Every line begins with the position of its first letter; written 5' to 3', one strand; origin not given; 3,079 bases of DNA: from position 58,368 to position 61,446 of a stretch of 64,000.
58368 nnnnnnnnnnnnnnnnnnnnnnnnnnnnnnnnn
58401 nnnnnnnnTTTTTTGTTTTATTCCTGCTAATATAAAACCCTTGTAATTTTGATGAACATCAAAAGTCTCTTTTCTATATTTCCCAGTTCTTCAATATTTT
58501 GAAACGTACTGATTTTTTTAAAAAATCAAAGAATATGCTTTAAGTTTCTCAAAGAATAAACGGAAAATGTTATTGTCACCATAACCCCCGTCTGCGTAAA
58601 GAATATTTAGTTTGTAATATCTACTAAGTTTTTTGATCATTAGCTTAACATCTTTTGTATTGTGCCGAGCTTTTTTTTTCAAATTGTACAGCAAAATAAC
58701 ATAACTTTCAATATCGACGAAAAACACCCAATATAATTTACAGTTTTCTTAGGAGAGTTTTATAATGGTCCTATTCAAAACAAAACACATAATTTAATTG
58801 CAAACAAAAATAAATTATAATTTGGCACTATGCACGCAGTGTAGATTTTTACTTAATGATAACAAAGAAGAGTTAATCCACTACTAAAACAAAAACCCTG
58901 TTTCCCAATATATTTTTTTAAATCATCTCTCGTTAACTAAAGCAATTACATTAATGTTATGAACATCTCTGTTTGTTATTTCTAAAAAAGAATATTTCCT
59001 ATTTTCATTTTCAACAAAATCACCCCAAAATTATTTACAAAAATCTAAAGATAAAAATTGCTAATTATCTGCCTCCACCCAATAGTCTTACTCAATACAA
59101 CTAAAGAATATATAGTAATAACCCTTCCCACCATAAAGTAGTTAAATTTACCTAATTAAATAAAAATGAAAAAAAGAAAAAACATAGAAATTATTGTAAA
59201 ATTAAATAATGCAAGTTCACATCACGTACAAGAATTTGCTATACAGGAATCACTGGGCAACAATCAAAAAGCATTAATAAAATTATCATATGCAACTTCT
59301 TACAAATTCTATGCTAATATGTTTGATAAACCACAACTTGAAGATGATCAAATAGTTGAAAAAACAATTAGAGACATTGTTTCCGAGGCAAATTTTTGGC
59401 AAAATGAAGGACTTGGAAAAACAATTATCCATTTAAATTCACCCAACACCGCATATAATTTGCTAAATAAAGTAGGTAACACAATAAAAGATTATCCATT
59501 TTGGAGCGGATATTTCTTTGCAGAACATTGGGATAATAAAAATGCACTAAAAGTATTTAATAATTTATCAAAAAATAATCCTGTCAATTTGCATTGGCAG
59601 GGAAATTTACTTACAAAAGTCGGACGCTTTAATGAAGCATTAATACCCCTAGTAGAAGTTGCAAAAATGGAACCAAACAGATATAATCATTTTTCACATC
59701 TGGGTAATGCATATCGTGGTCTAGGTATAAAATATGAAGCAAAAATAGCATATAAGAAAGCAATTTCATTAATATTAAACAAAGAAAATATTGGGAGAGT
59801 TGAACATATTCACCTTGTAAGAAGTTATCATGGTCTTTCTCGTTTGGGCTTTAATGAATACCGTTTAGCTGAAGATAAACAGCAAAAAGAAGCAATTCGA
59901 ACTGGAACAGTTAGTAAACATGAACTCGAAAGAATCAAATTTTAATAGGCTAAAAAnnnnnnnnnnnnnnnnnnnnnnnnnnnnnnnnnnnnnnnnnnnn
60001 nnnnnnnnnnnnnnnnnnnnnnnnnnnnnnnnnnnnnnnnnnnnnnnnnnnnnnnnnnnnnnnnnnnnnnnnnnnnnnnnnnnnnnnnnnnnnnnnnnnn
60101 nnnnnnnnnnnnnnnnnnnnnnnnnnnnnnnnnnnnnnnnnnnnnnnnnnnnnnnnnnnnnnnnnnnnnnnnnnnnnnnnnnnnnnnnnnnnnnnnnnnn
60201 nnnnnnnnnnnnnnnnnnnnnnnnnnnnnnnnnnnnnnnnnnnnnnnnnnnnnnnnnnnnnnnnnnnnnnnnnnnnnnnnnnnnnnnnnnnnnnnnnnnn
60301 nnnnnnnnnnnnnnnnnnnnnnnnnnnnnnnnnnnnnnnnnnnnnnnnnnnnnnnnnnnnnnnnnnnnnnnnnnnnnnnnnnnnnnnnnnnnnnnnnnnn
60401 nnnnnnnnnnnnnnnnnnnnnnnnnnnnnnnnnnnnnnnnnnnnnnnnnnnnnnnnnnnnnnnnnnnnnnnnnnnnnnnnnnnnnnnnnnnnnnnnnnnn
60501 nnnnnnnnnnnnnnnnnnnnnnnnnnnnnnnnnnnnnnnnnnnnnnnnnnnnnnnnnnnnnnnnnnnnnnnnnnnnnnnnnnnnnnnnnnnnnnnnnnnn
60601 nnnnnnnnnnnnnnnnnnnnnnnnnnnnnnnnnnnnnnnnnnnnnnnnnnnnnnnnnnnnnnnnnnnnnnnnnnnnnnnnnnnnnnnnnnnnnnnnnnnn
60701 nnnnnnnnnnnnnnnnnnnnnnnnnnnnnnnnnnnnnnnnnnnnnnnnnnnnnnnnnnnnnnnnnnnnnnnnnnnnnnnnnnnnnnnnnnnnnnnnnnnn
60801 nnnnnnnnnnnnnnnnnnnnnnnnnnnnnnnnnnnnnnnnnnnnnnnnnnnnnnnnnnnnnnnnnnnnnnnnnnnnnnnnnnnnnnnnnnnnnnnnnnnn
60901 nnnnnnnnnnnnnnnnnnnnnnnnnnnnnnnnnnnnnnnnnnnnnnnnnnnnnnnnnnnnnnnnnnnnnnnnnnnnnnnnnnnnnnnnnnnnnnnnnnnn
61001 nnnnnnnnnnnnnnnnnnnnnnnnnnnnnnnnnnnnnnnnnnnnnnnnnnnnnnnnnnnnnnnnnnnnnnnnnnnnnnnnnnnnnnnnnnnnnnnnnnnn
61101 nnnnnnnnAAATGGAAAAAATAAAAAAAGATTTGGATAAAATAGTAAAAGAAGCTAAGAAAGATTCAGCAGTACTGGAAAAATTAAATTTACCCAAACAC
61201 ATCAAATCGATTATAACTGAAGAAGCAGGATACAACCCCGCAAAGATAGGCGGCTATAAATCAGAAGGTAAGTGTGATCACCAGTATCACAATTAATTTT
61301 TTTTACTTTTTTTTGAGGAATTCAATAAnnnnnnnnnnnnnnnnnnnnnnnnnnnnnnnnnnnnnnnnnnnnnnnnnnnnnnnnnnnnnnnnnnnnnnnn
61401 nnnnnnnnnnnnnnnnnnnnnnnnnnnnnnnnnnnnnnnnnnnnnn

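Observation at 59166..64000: Unusual RiPP-like operon: TPR, rSAM/SPASM, 61-aa peptide, pyruvate-kinase-like, rSAM/SPASM, phosphotransferase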

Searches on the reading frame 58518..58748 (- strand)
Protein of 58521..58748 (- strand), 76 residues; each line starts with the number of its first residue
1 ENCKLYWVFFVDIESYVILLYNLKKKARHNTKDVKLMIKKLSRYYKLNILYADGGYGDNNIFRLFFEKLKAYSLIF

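Call 49: search_protein_families(library=pfam, proteins=[window:58518-58727:-], max_evalue=0.01)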
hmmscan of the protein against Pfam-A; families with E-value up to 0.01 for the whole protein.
window:58518-58727:- (69 aa): 0 families

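Call 78: search_protein_families(library=ncbifam, proteins=[window:58521-58748:-], max_evalue=10)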
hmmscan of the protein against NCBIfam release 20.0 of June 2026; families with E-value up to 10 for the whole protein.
seq(76 aa): 2 families
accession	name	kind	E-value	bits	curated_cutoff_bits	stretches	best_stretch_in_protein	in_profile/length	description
NF033579.1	transpos_IS5_2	equivalog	2.2e-05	24.1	140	1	10-72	145-206/289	IS5 family transposase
NF033551.1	transpos_IS1182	equivalog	0.0066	15.4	270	1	11-65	274-330/488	IS1182 family transposase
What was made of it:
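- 58518..58745 (-): Fragment of an IS5-family transposase gene. It marks the upstream boundary and is not a working part of the system. The translated frame matches NF033579 (IS5 transposase) positions 145-206 of 289, E=2.2e-5 (call 78).
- Checked: The frame containing the 58518-58727 (-) ORF matches residues 145-206 of an IS5-family transposase model (NF033579, E=2.2e-5, call 78).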

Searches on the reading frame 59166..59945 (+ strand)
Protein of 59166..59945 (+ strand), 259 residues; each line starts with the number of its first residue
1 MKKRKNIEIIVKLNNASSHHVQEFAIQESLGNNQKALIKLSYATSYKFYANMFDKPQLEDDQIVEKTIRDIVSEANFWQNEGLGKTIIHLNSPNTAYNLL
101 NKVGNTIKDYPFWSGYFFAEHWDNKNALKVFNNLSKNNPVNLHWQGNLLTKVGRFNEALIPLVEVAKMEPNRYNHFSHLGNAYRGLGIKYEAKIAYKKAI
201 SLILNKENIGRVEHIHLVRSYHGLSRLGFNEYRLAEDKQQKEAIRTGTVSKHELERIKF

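Call 6: search_protein_families(library=pfam, proteins=[window:59166-59945:+], max_evalue=0.1)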
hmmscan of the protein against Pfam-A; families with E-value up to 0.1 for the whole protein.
window:59166-59945:+ (259 aa): 6 families
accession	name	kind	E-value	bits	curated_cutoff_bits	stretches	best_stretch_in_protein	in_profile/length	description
PF07719.23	TPR_2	-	2.5e-05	24.5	27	1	178-202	6-30/34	Tetratricopeptide repeat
PF00515.34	TPR_1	-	7.2e-05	22.9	27.8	1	177-202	5-30/34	Tetratricopeptide repeat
PF13181.12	TPR_8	-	0.00065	20.1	25.7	1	178-202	6-30/34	Tetratricopeptide repeat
PF13431.12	TPR_17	-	0.036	14.8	24.4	0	134-159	8-33/34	Tetratricopeptide repeat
PF12895.13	ANAPC3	-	0.055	14.2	27.2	0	124-162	5-46/82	Anaphase-promoting complex, cyclosome, subunit 3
PF14699.12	hGDE_N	-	0.067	13.8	22.1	0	20-60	32-72/92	N-terminal domain from the human glycogen debranching enzyme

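Call 7: search_protein_families(library=ncbifam, proteins=[window:59166-59945:+], max_evalue=0.1)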
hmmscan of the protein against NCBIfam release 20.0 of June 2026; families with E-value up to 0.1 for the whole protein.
window:59166-59945:+ (259 aa): 1 family
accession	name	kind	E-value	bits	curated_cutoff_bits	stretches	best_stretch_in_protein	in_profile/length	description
NF040959.1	MamA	equivalog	0.00036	20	200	1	114-202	77-168/204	magnetosome protein MamA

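Call 46: search_protein_representatives(protein=window:59166-59945:+)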
Query: 259 residues. Proteins with E-value up to 0.001 (for the whole library): 1790; up to 1e-10: 76; up to 1e-30: 7. The best 150 are listed.
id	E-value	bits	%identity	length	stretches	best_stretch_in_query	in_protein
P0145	2.7e-83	295.8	57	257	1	12-259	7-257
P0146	2.7e-61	223.7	45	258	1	8-259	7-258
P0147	4.1e-54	200.2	48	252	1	16-259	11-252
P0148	6.9e-52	192.9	44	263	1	4-259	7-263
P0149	1.0e-47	179.2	41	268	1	19-259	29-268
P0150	6.8e-46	173.3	53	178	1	84-259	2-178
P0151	5.9e-31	124.3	30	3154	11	136-202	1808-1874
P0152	1.8e-30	122.7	34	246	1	21-259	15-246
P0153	3.8e-30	121.7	38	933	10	133-205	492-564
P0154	1.9e-24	103.0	30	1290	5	81-202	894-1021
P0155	6.4e-24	101.3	34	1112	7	146-232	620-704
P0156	8.3e-19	84.5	32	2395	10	146-203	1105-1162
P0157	1.6e-17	80.3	33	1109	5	135-203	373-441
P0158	1.9e-17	80.1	32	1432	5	131-203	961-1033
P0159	5.0e-17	78.7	29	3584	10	145-200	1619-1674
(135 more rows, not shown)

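Call 64: predict_structure(alignment_id=A3)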
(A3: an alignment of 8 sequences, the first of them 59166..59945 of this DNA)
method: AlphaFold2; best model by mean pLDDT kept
length: 259 residues; sequences in the alignment: 8
mean_pLDDT: 94.0   pTM: 0.82
mean pLDDT of the five models: 94.0, 93.8, 93.8, 92.9, 91.8
residues with pLDDT >= 90: 222; 70-90: 33; 50-70: 4; < 50: 0
segments of 3 or more residues with pLDDT < 50: none
pLDDT, mean of each block of 10 residues (from residue 1): 76 95 97 97 98 93 98 96 94 96 92 95 93 93 96 96 98 98 97 99 95 95 96 95 88 81
secondary structure, 60 per line:
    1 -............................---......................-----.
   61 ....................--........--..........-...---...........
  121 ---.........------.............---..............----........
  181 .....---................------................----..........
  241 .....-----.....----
elements in order: H2-29 H33-54 H60-80 H83-90 H93-102 H110-120 H124-132 H139-151 H155-168 H173-185 H189-204 H211-226 H231-245 H251-255

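Call 69: fold_search(model_id=the predicted structure, library=pdb)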
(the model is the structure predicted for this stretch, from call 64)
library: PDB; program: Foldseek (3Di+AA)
matches with E <= 10: 1332; with E <= 0.001: 18
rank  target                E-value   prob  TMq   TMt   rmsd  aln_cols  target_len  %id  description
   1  8chy                  2.5e-04  1.00  0.46  0.44  14.1       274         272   17  Crystal structure of an 8-repeat consensus TPR superhelix with Zinc. (released 2024-02-21)
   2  7ntf_B                3.2e-04  1.00  0.45  0.16  11.1       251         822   13  Cryo-EM structure of unliganded O-GlcNAc transferase (released 2021-11-17)
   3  9qhc_B                3.4e-04  1.00  0.47  0.45  12.7       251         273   16  Crystal structure of 8-repeat CTPR protein with eliminated coordination sites (released 2025-10-22)
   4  6eou                  3.7e-04  1.00  0.44  0.34  12.8       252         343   15  O-GlcNAc transferase TPR domain with the intellectual disability associated mutation L254F (released 2018-05-09)
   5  9qhc_A                5.8e-04  1.00  0.49  0.46  11.1       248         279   17  Crystal structure of 8-repeat CTPR protein with eliminated coordination sites (released 2025-10-22)
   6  1w3b_B                6.3e-04  1.00  0.45  0.33  14.4       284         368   16  The superhelical TPR domain of O-linked GlcNAc transferase reveals structural similarities to importin alpha. (released 2004-09-09)
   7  5lfl_D                6.9e-04  1.00  0.48  0.67   4.5       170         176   21  MamA RS-1 ArsTM double mutant (released 2017-08-02)
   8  5lfm_F                6.9e-04  1.00  0.47  0.65   5.2       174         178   21  MamA RS-1 ArsTM double mutant (released 2017-08-02)
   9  4xi0_B                7.2e-04  1.00  0.49  0.68   4.4       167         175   20  MamA 41-end from Desulfovibrio magneticus RS-1 (released 2015-08-19)
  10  5l9u_C                7.5e-04  1.00  0.47  0.29   9.7       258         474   16  Model of human Anaphase-promoting complex/Cyclosome (APC/C-CDH1) with a cross linked Ubiquitin variant-substrate-UBE2C (released 2016-09-14)
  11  5l9t_C                7.5e-04  1.00  0.47  0.29   9.7       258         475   16  Model of human Anaphase-promoting complex/Cyclosome (APC/C-CDH1) with E2 UBE2S poised for polyubiquitination where UBE (released 2016-10-26)
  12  5lfm_A                7.9e-04  1.00  0.47  0.65   5.0       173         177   21  MamA RS-1 ArsTM double mutant (released 2017-08-02)
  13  7ntf_A                7.9e-04  1.00  0.49  0.16  10.9       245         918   18  Cryo-EM structure of unliganded O-GlcNAc transferase (released 2021-11-17)
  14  5lfm_B                8.6e-04  1.00  0.47  0.66   4.8       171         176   21  MamA RS-1 ArsTM double mutant (released 2017-08-02)
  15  3asg_B                8.6e-04  1.00  0.45  0.64   5.6       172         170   20  MamA D159K mutant 2 (released 2011-07-20)
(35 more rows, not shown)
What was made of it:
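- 59166..59945 (+): TPR-type helical-repeat partner protein (259 aa). Proposed receptor or chaperone for the peptide's C-terminal tail. The AF2 model has pLDDT 94 and is all-alpha, and its Foldseek hits are TPR superhelices (calls 64, 69).
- It is confidently modelled as a TPR superhelix (calls 64, 69).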

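Call 70: search_protein_families(library=padloc, proteins=[window:59166-59945:+], max_evalue=0.001)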
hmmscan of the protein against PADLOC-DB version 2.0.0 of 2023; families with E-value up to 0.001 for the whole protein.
window:59166-59945:+ (259 aa): 0 families

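Call 81: find_related_loci(query=A3, collection=viral_contigs, flank=10000)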
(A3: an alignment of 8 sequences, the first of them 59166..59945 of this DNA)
Query A3 (259 aa) in viral_contigs; peptide patterns used: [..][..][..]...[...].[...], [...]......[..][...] (x = any residue, [..] = any of these).
38 stretches matched a pattern, but none encodes a relative of the query by tblastn (E <= 1e-3).

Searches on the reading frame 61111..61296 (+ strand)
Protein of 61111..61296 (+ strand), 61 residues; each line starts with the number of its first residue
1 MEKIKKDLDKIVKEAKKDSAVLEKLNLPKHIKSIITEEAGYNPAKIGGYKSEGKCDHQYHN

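Call 6: search_protein_families(library=pfam, proteins=[window:61111-61296:+], max_evalue=0.1)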
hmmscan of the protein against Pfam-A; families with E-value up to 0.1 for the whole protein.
window:61111-61296:+ (61 aa): 0 families

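Call 7: search_protein_families(library=ncbifam, proteins=[window:61111-61296:+], max_evalue=0.1)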
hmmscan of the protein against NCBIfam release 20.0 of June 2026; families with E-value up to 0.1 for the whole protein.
window:61111-61296:+ (61 aa): 0 families

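Call 70: search_protein_families(library=padloc, proteins=[window:61111-61296:+], max_evalue=0.001)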
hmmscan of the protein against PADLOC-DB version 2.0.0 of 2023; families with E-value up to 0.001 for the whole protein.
window:61111-61296:+ (61 aa): 0 families
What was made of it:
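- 61111..61296 (+): Precursor-like peptide (61 aa). The invariant C-terminal Tyr59-His60-Asn61 is encoded at 61285-61293, followed by the stop codon. There is no Pfam, NCBIfam or PADLOC hit (calls 6, 7, 70).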
